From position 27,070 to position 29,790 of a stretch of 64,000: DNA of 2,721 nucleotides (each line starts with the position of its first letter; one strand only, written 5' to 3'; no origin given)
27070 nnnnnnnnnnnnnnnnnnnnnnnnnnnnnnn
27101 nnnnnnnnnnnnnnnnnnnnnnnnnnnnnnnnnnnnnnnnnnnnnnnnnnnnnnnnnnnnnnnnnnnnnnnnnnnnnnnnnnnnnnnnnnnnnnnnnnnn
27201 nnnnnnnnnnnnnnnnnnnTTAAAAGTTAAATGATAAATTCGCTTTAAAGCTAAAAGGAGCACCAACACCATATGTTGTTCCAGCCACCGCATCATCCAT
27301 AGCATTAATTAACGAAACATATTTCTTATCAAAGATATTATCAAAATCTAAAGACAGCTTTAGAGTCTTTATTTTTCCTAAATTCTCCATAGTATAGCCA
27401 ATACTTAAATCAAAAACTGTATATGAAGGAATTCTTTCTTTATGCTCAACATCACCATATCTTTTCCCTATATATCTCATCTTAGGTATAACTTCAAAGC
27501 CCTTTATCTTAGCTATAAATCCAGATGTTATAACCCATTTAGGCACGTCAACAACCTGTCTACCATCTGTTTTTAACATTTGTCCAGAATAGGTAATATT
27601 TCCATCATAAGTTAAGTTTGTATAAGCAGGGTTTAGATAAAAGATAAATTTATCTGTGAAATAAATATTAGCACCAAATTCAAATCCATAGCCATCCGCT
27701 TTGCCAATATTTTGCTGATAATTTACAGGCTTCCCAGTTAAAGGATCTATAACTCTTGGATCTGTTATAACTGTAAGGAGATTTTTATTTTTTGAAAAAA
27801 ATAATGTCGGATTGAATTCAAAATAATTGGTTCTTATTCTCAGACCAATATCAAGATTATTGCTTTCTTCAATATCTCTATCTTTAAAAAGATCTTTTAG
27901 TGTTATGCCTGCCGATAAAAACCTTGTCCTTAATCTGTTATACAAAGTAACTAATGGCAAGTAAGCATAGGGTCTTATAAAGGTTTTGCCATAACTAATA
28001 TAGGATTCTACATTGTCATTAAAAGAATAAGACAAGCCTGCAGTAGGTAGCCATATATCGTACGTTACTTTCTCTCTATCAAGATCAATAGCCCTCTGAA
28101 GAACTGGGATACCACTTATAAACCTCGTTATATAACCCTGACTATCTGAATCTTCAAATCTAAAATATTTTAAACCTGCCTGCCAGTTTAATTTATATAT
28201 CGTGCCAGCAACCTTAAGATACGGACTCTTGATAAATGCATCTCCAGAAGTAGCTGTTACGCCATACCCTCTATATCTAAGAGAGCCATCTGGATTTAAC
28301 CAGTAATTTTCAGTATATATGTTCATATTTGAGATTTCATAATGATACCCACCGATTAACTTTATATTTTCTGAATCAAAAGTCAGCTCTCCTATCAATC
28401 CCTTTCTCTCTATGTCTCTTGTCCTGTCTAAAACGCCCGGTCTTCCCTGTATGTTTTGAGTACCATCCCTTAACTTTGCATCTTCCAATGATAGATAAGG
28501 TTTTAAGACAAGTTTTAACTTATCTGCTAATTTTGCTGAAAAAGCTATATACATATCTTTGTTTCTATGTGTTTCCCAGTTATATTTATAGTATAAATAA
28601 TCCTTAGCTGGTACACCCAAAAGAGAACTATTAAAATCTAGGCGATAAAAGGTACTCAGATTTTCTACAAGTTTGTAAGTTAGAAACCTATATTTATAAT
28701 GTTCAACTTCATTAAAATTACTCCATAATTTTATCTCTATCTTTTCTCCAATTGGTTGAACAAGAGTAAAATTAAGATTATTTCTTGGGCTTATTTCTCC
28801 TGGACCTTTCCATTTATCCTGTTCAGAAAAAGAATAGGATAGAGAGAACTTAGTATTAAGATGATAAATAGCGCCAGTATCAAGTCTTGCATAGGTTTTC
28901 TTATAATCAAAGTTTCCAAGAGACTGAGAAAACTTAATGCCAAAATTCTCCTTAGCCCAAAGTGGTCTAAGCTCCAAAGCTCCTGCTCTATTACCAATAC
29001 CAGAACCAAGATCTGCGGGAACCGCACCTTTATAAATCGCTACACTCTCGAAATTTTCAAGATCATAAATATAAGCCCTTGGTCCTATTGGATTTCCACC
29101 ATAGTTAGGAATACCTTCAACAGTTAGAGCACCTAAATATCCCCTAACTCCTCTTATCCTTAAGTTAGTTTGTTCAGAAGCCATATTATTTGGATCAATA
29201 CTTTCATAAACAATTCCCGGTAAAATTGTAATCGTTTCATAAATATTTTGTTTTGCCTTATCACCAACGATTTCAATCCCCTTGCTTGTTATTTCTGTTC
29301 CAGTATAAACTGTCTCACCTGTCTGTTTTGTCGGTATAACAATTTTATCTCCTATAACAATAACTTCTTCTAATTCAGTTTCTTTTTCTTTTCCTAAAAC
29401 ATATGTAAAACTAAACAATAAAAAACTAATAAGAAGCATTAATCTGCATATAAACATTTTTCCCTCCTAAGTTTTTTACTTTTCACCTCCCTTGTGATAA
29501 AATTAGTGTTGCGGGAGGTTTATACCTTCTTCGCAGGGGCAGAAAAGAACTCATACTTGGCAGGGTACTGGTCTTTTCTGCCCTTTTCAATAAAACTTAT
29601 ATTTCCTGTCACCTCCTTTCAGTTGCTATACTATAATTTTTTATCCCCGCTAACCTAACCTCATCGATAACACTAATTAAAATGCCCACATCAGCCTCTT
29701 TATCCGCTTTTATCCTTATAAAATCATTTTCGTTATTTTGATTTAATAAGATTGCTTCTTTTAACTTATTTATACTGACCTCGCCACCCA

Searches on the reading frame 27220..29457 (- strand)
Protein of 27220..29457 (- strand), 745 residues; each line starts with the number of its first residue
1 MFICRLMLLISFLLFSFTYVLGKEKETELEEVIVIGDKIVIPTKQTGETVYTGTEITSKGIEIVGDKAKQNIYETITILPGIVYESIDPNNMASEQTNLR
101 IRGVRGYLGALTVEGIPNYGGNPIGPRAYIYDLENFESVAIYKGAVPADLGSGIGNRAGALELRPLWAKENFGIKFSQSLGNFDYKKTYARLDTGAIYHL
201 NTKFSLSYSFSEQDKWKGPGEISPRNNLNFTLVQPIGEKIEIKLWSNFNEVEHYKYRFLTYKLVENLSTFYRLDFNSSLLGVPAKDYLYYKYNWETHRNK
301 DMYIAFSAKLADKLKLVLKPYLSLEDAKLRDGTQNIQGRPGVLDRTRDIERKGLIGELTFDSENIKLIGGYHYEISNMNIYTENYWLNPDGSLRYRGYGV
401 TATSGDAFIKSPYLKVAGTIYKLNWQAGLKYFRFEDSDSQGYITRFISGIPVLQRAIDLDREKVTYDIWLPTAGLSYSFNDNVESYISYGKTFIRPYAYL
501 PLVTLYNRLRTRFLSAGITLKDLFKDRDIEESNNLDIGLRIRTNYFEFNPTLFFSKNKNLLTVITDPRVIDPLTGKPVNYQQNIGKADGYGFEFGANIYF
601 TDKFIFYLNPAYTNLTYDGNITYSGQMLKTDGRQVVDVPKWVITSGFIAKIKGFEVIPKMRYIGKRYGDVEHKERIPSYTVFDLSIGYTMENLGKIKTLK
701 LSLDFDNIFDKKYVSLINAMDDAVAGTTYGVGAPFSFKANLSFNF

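Call 52: search_protein_families(library=pfam, proteins=[window:27220-29457:-])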
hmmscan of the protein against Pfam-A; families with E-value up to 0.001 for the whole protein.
window:27220-29457:- (745 aa): 2 families
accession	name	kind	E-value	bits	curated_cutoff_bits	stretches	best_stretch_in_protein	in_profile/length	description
PF00593.30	TonB_dep_Rec_b-barrel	-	6.3e-30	105.8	27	1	261-708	24-436/436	TonB dependent receptor-like, beta-barrel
PF07715.20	Plug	-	1.6e-07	32.3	23.9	1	61-153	14-102/107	TonB-dependent Receptor Plug Domain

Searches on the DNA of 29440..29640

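Call 65: search_rna_families(source=window, start=29440, end=29640, threshold=evalue, max_evalue=0.01)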
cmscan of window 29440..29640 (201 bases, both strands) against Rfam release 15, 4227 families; matches with E-value up to 0.01: 0.
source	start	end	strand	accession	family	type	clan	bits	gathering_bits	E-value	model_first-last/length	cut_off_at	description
